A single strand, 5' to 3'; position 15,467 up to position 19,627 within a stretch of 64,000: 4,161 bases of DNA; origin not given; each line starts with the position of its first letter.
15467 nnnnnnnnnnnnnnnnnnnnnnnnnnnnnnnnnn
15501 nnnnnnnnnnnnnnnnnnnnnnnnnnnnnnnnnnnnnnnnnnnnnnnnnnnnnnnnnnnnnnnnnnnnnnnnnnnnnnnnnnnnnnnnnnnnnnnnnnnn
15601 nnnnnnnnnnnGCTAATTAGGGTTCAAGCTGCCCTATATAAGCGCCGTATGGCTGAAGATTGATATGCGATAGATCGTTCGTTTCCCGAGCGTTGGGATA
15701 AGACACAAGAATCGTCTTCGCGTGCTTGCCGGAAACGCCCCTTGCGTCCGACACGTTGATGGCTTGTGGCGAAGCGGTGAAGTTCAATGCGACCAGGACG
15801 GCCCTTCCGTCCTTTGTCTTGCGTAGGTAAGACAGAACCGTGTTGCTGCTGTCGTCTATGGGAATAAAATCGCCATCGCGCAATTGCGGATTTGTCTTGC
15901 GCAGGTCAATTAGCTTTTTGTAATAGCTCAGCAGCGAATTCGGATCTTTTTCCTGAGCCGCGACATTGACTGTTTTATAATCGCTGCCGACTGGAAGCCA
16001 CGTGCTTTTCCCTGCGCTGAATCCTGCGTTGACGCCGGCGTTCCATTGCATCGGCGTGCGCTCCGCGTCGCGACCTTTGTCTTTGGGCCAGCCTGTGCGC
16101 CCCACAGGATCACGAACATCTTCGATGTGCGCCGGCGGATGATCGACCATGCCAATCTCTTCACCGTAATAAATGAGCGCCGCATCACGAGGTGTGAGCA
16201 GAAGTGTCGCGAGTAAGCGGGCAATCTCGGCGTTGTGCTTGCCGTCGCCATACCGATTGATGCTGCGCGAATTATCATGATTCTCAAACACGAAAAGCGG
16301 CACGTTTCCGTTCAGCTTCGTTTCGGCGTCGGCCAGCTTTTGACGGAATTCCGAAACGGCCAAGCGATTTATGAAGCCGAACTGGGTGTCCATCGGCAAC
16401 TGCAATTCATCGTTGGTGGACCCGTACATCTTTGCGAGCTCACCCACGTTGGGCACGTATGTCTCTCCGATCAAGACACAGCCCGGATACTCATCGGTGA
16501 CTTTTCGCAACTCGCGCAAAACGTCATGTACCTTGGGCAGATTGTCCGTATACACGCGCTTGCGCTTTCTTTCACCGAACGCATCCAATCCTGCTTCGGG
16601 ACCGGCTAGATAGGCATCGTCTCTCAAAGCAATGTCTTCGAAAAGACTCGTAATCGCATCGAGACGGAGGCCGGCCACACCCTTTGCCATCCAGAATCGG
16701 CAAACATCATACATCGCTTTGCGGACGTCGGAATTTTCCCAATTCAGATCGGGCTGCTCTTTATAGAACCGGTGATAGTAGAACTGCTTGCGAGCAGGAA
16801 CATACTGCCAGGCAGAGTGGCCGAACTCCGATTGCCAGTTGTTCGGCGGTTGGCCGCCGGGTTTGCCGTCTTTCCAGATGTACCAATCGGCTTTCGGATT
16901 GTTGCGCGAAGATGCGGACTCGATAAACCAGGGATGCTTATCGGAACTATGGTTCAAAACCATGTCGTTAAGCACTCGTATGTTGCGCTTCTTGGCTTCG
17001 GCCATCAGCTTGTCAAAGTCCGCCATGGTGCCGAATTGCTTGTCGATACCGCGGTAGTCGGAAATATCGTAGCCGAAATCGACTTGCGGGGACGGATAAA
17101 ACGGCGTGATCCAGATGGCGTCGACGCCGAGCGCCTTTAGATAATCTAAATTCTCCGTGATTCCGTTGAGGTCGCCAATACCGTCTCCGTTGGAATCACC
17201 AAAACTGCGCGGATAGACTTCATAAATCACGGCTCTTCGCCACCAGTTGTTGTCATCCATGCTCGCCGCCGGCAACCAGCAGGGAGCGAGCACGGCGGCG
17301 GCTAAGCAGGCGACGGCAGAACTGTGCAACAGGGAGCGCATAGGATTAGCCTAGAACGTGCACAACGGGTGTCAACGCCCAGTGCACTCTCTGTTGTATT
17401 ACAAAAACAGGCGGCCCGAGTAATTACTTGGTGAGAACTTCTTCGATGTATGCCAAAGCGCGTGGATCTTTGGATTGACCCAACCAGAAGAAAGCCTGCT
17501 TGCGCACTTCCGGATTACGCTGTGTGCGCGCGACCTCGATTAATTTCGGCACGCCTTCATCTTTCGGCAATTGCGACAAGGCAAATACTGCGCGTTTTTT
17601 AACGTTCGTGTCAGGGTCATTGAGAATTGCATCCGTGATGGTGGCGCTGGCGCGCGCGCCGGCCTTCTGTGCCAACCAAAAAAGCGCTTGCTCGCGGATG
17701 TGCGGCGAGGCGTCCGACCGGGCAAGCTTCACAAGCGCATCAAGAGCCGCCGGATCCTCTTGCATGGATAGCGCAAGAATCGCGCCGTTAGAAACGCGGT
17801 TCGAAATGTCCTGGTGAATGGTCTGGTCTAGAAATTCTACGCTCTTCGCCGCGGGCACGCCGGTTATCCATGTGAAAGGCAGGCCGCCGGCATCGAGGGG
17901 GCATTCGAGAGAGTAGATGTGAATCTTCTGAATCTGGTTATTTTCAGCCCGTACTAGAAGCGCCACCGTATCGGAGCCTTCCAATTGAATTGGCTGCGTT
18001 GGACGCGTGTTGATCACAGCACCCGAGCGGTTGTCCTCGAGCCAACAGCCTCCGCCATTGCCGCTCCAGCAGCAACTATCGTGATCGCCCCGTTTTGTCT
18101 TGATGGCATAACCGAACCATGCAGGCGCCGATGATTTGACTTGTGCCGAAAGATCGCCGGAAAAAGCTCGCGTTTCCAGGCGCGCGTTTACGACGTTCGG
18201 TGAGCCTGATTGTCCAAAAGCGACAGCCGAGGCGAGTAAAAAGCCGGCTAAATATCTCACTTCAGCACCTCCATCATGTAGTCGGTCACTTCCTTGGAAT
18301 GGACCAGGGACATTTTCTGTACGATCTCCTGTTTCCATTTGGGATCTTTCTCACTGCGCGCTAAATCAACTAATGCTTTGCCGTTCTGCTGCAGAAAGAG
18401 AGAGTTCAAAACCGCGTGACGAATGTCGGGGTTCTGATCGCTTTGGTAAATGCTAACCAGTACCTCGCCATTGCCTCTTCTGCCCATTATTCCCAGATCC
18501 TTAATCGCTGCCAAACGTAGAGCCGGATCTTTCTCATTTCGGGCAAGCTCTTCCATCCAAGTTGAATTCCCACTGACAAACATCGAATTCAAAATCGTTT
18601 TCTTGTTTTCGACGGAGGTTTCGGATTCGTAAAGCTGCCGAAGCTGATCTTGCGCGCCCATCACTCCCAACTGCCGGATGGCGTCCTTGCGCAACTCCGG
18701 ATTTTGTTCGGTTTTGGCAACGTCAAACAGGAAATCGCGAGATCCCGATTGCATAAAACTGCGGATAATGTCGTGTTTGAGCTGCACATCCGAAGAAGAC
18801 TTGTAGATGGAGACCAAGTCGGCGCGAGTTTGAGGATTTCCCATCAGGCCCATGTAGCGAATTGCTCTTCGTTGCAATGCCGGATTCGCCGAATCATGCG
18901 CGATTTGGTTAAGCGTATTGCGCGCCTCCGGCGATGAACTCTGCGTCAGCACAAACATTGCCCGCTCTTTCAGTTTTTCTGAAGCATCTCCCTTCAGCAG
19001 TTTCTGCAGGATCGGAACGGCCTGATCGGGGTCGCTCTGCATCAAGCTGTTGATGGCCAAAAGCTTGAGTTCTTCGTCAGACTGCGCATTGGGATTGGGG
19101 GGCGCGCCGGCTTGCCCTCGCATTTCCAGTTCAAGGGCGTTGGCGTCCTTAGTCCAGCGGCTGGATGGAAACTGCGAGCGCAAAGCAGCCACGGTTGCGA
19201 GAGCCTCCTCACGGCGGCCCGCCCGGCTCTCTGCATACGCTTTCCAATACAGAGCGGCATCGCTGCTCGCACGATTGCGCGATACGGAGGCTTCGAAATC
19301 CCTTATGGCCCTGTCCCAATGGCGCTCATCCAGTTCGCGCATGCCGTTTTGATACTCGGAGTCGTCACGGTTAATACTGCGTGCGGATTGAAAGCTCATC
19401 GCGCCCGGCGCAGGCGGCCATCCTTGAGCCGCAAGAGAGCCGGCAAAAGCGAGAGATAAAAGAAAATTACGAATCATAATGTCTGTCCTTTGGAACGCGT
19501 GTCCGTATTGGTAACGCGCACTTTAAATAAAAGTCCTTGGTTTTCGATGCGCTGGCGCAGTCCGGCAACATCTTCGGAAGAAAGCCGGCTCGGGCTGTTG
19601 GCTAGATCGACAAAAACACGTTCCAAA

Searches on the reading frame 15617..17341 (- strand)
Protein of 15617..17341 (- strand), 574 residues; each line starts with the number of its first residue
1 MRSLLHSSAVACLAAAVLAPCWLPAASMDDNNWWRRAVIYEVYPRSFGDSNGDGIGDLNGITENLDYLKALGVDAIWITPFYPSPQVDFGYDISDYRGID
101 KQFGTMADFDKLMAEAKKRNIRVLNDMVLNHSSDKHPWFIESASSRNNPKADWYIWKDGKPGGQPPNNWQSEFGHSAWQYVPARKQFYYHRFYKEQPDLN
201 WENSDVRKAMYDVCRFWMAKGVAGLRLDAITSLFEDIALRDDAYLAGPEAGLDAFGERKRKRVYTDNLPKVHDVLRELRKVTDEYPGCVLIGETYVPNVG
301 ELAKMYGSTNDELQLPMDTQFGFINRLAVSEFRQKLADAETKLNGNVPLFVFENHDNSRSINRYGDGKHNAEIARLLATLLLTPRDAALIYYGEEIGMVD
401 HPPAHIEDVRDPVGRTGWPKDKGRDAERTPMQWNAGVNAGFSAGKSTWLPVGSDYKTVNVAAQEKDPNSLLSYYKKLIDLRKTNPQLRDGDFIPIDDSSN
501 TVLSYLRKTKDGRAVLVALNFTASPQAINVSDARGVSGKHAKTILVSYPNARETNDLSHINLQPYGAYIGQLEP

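Call 22: search_protein_families(library=pfam, proteins=[window:15617-17341:-], max_evalue=0.00001)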
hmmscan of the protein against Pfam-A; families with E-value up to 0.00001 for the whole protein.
window:15617-17341:- (574 aa): 3 families
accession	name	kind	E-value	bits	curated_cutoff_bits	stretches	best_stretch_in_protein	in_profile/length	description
PF00128.31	Alpha-amylase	-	1.1e-131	440.7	22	1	42-490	2-446/446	Alpha amylase, catalytic domain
PF16657.11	Malt_amylase_C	-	2e-08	34.7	27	1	490-569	1-75/75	Maltogenic Amylase, C-terminal domain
PF11941.14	DUF3459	-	2.5e-06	28.2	22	1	473-567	1-87/90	Domain of unknown function (DUF3459)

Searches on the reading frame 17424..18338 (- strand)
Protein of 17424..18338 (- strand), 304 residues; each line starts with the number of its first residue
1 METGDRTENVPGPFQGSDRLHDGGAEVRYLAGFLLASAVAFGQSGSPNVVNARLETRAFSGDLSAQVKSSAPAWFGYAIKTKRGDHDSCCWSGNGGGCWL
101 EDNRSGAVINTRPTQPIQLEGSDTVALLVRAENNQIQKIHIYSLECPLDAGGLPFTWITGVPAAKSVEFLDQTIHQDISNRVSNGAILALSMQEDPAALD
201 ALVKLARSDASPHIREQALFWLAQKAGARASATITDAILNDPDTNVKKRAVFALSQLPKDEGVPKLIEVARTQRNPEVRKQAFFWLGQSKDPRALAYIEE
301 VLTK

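Call 31: search_protein_families(library=pfam, proteins=[window:17424-18338:-], max_evalue=0.00001)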
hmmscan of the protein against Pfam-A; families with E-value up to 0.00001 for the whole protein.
window:17424-18338:- (304 aa): 4 families
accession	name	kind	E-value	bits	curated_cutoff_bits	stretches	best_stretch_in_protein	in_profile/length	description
PF13646.12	HEAT_2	-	3.4e-19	69.3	27.7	1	234-303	4-72/88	HEAT repeats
PF03130.22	HEAT_PBS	-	2.3e-09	37.3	20.9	0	278-302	1-25/27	PBS lyase HEAT-like repeat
PF02985.28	HEAT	-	2.5e-07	30.7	23.5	0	199-223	2-25/31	HEAT repeat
PF13513.12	HEAT_EZ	-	7.4e-06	26.8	27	0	237-257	35-55/55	HEAT-like repeat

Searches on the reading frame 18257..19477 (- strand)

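Call 31: search_protein_families(library=pfam, proteins=[window:18257-19477:-], max_evalue=0.00001)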
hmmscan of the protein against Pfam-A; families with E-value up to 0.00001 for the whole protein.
window:18257-19477:- (406 aa): 4 families
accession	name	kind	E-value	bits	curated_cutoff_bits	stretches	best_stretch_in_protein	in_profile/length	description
PF13646.12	HEAT_2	-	5.1e-24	84.8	27.7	1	155-239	2-85/88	HEAT repeats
PF11865.14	mTOR_dom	-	1.2e-08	35.5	27.6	0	249-287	14-53/160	Serine/threonine-protein kinase mTOR domain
PF14559.12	TPR_19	-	2.6e-07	31.3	25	0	49-108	2-61/68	Tetratricopeptide repeat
PF13432.12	TPR_16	-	1.7e-06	28.8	32.7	0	43-105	2-63/65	Tetratricopeptide repeat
